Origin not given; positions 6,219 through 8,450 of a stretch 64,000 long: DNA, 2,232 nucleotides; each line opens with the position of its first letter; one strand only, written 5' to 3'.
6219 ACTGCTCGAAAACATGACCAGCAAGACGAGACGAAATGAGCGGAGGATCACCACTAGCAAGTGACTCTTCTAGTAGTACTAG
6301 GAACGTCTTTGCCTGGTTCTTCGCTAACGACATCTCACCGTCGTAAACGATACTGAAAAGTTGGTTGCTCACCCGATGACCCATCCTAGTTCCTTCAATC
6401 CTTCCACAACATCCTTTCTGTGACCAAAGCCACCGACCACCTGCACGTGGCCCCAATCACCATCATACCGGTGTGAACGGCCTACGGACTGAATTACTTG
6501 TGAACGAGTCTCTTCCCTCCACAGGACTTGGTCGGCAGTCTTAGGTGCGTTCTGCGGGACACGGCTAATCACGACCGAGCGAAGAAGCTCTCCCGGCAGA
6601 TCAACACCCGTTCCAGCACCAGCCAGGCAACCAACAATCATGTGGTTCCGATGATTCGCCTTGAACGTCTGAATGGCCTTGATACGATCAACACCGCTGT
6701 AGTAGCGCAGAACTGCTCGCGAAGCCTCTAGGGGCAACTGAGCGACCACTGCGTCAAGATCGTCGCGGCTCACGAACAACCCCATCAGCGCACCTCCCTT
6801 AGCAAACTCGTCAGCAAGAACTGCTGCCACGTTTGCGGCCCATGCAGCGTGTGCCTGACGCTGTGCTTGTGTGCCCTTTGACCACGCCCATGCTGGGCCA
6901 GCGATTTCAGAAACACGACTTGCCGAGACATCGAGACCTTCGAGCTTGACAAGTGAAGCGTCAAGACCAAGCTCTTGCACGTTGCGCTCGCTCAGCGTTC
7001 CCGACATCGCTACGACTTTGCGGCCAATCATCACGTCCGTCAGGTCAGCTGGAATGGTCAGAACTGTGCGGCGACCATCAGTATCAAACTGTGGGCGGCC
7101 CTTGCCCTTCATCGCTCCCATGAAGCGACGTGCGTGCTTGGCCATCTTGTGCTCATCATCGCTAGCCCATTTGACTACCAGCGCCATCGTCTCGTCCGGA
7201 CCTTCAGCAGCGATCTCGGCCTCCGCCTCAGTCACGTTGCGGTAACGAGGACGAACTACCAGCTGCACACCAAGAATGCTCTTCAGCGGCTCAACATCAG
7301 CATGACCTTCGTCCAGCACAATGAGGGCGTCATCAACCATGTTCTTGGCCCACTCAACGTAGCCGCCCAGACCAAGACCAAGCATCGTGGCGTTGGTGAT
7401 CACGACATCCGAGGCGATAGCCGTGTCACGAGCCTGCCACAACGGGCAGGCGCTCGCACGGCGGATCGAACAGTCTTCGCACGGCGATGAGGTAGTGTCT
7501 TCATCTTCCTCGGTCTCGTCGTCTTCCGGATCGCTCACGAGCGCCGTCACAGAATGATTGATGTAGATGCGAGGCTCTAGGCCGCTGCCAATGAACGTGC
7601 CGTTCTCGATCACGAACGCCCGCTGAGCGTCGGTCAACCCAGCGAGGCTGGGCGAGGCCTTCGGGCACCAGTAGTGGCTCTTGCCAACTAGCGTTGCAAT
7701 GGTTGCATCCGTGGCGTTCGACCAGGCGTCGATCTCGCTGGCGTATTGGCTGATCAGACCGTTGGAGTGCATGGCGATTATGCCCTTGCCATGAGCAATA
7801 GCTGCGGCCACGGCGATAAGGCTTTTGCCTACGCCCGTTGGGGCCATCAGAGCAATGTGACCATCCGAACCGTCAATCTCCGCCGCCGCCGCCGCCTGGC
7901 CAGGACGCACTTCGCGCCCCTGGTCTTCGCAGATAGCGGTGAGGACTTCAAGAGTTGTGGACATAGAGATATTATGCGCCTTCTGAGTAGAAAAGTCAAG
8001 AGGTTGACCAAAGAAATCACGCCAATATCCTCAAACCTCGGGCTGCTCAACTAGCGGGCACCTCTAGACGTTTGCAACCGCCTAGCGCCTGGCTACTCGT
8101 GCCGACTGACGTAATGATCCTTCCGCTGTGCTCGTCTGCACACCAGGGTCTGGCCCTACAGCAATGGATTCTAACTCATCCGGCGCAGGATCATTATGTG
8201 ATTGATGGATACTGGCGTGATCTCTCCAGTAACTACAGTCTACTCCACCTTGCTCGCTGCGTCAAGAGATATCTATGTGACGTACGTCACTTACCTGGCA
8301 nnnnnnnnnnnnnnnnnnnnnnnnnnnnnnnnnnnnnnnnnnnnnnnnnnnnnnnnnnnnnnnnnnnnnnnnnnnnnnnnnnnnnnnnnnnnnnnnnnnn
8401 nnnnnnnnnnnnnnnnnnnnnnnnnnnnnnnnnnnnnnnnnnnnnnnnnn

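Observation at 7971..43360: A family of at least 13 near-identical promoters positioned for leaderless translation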

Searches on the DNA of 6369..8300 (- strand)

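Call 68: search_rna_families(source=window, start=7950, end=8300, threshold=evalue, max_evalue=10, show_alignments=2)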
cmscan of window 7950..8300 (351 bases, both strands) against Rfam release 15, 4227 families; matches with E-value up to 10: 0.
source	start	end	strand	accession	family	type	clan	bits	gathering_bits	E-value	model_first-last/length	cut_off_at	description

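Call 71: search_rna_families(source=L004, start=9760, end=10010, threshold=evalue, max_evalue=10, show_alignments=3)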
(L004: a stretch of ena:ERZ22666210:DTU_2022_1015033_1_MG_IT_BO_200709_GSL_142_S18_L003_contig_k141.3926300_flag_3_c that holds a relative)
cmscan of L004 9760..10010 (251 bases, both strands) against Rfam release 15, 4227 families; matches with E-value up to 10: 3.
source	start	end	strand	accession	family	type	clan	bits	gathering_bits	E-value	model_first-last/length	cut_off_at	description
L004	9781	9869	-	RF03954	mir-8993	Gene; miRNA;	-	16.7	99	1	1-95/95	no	mir-8993 microRNA precursor family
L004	9809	9862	+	RF01290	SNORD10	Gene; snRNA; snoRNA; CD-box;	-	10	37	7.4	1-139/139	no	Small nucleolar RNA SNORD10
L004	9791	9864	-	RF01876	MIAT_exon5_2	Gene; lncRNA;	-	9.6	75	7.3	1-83/83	no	Myocardial infarction associated transcript exon 5 conserved region 2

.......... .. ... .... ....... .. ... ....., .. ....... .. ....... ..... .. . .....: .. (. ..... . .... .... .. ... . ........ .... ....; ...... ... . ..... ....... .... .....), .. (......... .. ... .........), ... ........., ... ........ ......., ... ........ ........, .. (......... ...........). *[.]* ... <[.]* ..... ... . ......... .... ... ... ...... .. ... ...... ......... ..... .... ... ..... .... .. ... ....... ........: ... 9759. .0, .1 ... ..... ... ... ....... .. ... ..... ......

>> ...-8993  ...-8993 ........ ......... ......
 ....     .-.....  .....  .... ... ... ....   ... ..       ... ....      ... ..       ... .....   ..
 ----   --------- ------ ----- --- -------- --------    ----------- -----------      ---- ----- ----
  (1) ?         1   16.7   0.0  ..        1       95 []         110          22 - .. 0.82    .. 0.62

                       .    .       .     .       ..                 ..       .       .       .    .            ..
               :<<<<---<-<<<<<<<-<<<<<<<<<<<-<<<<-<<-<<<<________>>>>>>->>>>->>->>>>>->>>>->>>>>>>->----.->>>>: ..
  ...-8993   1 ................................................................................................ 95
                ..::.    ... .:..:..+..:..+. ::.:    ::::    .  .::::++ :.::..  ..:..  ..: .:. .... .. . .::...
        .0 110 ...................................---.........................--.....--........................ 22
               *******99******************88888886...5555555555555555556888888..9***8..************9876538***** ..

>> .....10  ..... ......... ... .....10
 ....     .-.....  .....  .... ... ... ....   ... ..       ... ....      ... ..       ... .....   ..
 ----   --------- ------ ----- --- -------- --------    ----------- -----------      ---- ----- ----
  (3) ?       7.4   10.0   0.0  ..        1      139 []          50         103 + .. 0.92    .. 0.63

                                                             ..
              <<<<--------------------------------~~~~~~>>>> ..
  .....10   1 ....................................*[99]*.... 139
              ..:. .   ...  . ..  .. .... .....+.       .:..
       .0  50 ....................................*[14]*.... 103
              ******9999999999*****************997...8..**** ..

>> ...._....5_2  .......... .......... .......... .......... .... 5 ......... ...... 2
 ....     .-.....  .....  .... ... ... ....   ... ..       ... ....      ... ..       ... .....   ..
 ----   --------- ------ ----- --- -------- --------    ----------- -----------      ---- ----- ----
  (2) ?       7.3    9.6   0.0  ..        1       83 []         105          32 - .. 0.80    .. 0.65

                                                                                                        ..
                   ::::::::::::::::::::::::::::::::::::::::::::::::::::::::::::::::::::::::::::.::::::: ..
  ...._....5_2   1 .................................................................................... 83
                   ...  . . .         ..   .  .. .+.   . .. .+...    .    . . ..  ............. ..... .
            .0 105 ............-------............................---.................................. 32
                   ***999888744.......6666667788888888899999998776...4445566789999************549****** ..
